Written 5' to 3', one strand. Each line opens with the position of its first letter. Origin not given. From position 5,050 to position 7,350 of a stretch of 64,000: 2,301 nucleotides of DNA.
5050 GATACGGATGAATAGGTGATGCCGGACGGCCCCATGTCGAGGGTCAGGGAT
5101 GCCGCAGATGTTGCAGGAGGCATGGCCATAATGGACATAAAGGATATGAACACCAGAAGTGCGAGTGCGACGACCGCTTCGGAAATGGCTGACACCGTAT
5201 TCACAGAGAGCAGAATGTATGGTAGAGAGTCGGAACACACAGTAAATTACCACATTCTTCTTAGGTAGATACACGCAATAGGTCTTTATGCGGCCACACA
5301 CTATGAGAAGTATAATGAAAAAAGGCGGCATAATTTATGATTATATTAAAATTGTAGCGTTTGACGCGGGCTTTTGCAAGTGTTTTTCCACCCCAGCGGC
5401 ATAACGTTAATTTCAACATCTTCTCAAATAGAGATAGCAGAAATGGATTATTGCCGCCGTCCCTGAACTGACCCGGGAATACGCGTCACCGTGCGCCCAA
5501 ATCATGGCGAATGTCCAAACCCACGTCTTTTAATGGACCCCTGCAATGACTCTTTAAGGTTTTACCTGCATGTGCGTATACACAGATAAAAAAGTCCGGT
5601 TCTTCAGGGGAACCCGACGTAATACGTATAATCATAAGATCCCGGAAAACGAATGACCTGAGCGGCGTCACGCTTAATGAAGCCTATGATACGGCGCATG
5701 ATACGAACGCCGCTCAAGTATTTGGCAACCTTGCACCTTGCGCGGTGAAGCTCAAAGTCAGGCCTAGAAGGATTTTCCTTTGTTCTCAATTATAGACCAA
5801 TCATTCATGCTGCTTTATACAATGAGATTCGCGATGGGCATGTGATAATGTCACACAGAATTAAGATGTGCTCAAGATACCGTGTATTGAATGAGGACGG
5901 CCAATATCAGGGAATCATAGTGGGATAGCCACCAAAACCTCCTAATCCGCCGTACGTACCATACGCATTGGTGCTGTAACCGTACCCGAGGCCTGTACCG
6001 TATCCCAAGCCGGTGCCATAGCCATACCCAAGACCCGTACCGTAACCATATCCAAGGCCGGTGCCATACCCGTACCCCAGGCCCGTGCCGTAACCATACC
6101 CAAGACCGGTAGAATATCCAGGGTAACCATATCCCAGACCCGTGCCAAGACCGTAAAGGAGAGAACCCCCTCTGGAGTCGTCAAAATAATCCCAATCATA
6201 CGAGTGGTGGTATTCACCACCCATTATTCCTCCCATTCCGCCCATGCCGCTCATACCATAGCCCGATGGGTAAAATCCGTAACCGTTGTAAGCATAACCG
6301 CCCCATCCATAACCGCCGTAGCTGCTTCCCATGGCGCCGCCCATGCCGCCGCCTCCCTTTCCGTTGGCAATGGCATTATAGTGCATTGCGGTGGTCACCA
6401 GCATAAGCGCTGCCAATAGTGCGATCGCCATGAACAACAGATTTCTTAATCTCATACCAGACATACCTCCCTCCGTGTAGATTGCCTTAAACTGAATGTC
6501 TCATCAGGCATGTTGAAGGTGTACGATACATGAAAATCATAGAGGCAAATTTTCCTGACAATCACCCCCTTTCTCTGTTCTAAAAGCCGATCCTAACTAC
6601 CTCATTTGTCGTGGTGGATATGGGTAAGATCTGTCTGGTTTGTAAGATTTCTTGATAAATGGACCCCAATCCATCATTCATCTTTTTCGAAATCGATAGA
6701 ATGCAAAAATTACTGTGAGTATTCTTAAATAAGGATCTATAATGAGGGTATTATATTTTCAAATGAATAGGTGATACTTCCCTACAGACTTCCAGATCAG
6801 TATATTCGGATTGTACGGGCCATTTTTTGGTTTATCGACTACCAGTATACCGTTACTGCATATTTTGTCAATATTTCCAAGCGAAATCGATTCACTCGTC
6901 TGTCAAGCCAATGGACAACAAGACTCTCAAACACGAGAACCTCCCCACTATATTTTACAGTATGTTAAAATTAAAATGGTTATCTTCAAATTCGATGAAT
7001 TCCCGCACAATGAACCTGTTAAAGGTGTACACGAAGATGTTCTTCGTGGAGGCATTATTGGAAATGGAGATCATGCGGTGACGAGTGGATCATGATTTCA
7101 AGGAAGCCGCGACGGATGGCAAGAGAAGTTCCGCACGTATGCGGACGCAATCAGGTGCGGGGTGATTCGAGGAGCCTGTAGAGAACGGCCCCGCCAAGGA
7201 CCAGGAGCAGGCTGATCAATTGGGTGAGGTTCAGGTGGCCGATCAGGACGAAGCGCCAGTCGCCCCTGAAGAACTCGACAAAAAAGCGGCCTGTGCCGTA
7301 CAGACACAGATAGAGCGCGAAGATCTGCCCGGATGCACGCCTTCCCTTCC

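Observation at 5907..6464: Secreted Gly/Tyr-rich protein built from perfect 24-bp tandem repeats (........)n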

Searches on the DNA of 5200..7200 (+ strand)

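Call 44: search_dna_similar(query=window:5381-7149:+, collection=plasmids, mode=distant, max_rows=10)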
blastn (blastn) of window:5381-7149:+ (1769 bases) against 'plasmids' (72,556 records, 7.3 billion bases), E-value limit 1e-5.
No match.

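Call 45: search_dna_similar(query=window:5381-7149:+, collection=phages, mode=distant, max_rows=10)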
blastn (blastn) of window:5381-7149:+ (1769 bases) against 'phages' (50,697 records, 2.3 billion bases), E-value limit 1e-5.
No match.

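Call 65: search_rna_families(source=window, start=5200, end=7200, threshold=evalue, max_evalue=1)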
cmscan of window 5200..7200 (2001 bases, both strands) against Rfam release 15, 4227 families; matches with E-value up to 1: 1.
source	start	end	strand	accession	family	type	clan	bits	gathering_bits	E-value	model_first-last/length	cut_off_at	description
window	6733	6793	+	RF00105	SNORD115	Gene; snRNA; snoRNA; CD-box;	-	21.1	39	0.83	1-82/82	no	Small nucleolar RNA SNORD115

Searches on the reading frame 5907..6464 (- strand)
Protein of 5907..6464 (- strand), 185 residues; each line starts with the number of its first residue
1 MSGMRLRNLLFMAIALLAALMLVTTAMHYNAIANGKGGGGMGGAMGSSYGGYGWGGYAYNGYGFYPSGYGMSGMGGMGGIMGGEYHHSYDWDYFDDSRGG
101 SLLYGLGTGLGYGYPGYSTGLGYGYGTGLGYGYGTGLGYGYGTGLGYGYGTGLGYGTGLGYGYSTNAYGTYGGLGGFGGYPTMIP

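Call 7: search_protein_families(library=pfam, proteins=[window:5907-6464:-], max_evalue=0.01)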
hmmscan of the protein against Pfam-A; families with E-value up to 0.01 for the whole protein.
window:5907-6464:- (185 aa): 0 families

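Call 9: find_homologous_proteins(query=window:5907-6464:-, max_evalue=0.001)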
Query window:5907-6464:-: 8000 candidates shared short words with the query, none scored E <= 0.001.

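Call 10: find_encoding_contigs(protein=window:5907-6464:-, flank=10000, max_places=6)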
Protein window:5907-6464:- (185 aa): 1 contig read that carries it; 1 place shown.
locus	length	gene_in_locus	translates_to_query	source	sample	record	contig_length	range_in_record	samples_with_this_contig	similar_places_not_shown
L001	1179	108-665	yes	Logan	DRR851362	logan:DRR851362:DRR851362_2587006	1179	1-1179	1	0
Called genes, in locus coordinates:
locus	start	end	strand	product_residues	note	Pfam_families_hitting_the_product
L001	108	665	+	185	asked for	-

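Call 24: search_protein_families(library=ncbifam, proteins=[window:5907-6464:-], max_evalue=1)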
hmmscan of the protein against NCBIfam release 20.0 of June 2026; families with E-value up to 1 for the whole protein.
window:5907-6464:- (185 aa): 0 families

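Call 25: search_protein_families(library=pfam, proteins=[window:5907-6464:-], max_evalue=10)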
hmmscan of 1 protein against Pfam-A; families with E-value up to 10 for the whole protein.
window:5907-6464:- (185 aa): 1 family
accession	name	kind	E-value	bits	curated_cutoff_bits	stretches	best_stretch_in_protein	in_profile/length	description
PF02203.21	TarH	-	0.46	10.8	25.2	1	2-34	3-35/177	Tar ligand binding domain homologue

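Call 26: search_protein_representatives(protein=window:5907-6464:-)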
Query: 185 residues. Proteins with E-value up to 0.001 (for the whole library): 66; up to 1e-10: 0; up to 1e-30: 0. The best 66 are listed.
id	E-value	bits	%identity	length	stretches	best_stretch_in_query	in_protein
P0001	4.1e-09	52.5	47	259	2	87-166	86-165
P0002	8.9e-08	48.1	40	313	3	117-174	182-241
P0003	6.7e-07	45.3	54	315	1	106-164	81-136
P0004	2.2e-06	43.6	45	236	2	95-163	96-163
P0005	2.4e-06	43.4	48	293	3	105-164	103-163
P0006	3.0e-06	43.1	35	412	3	111-163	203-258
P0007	4.5e-06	42.6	45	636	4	106-163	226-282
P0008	7.1e-06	41.9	27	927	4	109-167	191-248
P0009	1.5e-05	40.8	47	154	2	116-158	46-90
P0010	1.8e-05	40.6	51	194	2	111-173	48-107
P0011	2.0e-05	40.4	46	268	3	104-165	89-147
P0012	2.6e-05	40.1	38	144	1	102-165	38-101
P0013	3.4e-05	39.7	53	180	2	116-182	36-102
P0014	3.7e-05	39.6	51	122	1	117-167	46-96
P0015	4.5e-05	39.3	45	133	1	91-164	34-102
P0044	5.6e-04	35.7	32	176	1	13-175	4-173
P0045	5.7e-04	35.7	66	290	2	122-176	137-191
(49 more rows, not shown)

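Call 28: find_related_loci(query=window:5907-6464:-, collection=metagenome_contigs, flank=10000)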
Query window:5907-6464:- (185 aa) in metagenome_contigs; peptide patterns used: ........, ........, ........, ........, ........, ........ (x = any residue, [..] = any of these).
600 stretches matched a pattern, but none encodes a relative of the query by tblastn (E <= 1e-3).

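Call 37: find_encoding_contigs(protein=P0045, flank=6000, max_places=4)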
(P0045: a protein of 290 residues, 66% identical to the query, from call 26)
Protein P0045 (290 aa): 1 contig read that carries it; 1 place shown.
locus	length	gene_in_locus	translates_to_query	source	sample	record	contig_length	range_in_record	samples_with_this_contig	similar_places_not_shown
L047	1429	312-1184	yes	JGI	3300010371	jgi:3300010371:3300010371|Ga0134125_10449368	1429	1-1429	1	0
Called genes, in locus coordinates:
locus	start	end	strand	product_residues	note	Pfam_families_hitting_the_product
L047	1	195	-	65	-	?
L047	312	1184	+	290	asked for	-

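Call 38: predict_structure(protein=window:5907-6464:-)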
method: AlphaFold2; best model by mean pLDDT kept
length: 185 residues; sequences in the alignment: 1
mean_pLDDT: 46.9   pTM: 0.23
mean pLDDT of the five models: 46.9, 45.9, 45.3, 44.6, 44.4
residues with pLDDT >= 90: 25; 70-90: 7; 50-70: 6; < 50: 147
segments of 3 or more residues with pLDDT < 50: 38-88, 90-185
pLDDT, mean of each block of 10 residues (from residue 1): 90 97 91 60 39 37 36 37 42 40 33 30 39 37 39 37 34 35 31
secondary structure, 60 per line:
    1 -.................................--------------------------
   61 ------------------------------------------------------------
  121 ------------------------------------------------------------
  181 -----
elements in order: H2-34

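Call 40: search_solved_structures(query=window:5907-6464:-, max_evalue=10)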
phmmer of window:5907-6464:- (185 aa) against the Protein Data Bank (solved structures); distinct sequences matched with E-value up to 10: 15.
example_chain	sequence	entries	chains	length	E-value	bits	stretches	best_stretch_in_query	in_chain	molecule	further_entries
4v8m_AD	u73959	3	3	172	0.011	18.4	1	124-169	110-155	40S RIBOSOMAL PROTEIN S10, PUTATIVE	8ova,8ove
1zoy_A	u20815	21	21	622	0.17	14.5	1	28-102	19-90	FAD-binding protein | Succinate dehydrogenase [ubiquinone] flavoprotein subunit, mitochondrial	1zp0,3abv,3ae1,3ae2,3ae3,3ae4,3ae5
6vax_A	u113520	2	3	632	0.17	14.5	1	28-102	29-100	Succinate dehydrogenase [ubiquinone] flavoprotein subunit, mitochondrial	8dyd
8gs8_A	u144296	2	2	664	0.18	14.4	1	28-102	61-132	Succinate dehydrogenase [ubiquinone] flavoprotein subunit, mitochondrial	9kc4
4ytp_A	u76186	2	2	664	0.18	14.4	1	28-102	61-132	Succinate dehydrogenase [ubiquinone] flavoprotein subunit, mitochondrial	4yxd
8dye_A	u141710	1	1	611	0.19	14.3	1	28-102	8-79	Succinate dehydrogenase [ubiquinone] flavoprotein subunit, mitochondrial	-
7too_AGR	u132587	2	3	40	0.24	14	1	124-158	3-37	ALS-FTD-associated dipeptide repeat protein, GR20 | GR20, ALS/FTD dipeptide repeat protein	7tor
9lig_A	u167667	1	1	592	0.26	13.9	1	28-102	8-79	Succinate dehydrogenase [ubiquinone] flavoprotein subunit, mitochondrial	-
9kps_A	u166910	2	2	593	0.26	13.9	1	28-102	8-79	Succinate dehydrogenase [ubiquinone] flavoprotein subunit, mitochondrial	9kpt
1yq3_A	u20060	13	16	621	0.26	13.9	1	28-102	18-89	Succinate dehydrogenase flavoprotein subunit | Succinate dehydrogenase [ubiquinone] flavoprotein subunit, mitochondrial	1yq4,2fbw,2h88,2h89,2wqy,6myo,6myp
9kq3_A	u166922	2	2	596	0.26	13.9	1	28-102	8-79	Succinate dehydrogenase [ubiquinone] flavoprotein subunit, mitochondrial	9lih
9qdl_A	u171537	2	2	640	0.3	13.7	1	28-102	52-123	Succinate dehydrogenase [ubiquinone] flavoprotein subunit, mitochondrial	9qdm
5opt_n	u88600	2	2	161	0.33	13.5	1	130-170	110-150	40S ribosomal protein S10, putative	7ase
1nek_A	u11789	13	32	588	0.39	13.3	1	28-101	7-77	Succinate dehydrogenase flavoprotein subunit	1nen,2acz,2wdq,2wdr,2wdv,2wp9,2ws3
3vr8_A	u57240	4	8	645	0.46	13.1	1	28-103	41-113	Flavoprotein subunit of complex II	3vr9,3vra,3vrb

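Call 59: list_cluster_members(proteins=[window:5907-6464:-, P0045])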
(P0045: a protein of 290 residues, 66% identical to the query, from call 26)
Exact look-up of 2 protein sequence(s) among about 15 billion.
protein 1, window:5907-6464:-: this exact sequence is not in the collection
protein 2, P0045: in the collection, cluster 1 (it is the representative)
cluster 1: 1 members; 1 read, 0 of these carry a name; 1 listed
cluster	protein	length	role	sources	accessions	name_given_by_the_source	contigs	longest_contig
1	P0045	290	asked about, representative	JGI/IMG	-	-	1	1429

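Call 60: list_cluster_members(proteins=[window:5910-6455:-, window:5910-6431:-, window:5910-6464:-])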
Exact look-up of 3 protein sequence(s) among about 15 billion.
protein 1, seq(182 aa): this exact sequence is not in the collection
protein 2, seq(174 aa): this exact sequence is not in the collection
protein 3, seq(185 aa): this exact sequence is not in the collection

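Call 62: search_protein_families(library=padloc, proteins=[window:5907-6464:-], max_evalue=0.01)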
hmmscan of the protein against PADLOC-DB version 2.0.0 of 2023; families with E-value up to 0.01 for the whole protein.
window:5907-6464:- (185 aa): 0 families

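Call 63: search_protein_families(library=phrogs, proteins=[window:5907-6464:-], max_evalue=0.01)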
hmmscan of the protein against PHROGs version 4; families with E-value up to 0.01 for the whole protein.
window:5907-6464:- (185 aa): 0 families

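Call 70: find_related_loci(query=window:5907-6464:-, collection=viral_contigs, flank=3000)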
Query window:5907-6464:- (185 aa) in viral_contigs; peptide patterns used: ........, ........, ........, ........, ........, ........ (x = any residue, [..] = any of these).
16 stretches matched a pattern, but none encodes a relative of the query by tblastn (E <= 1e-3).
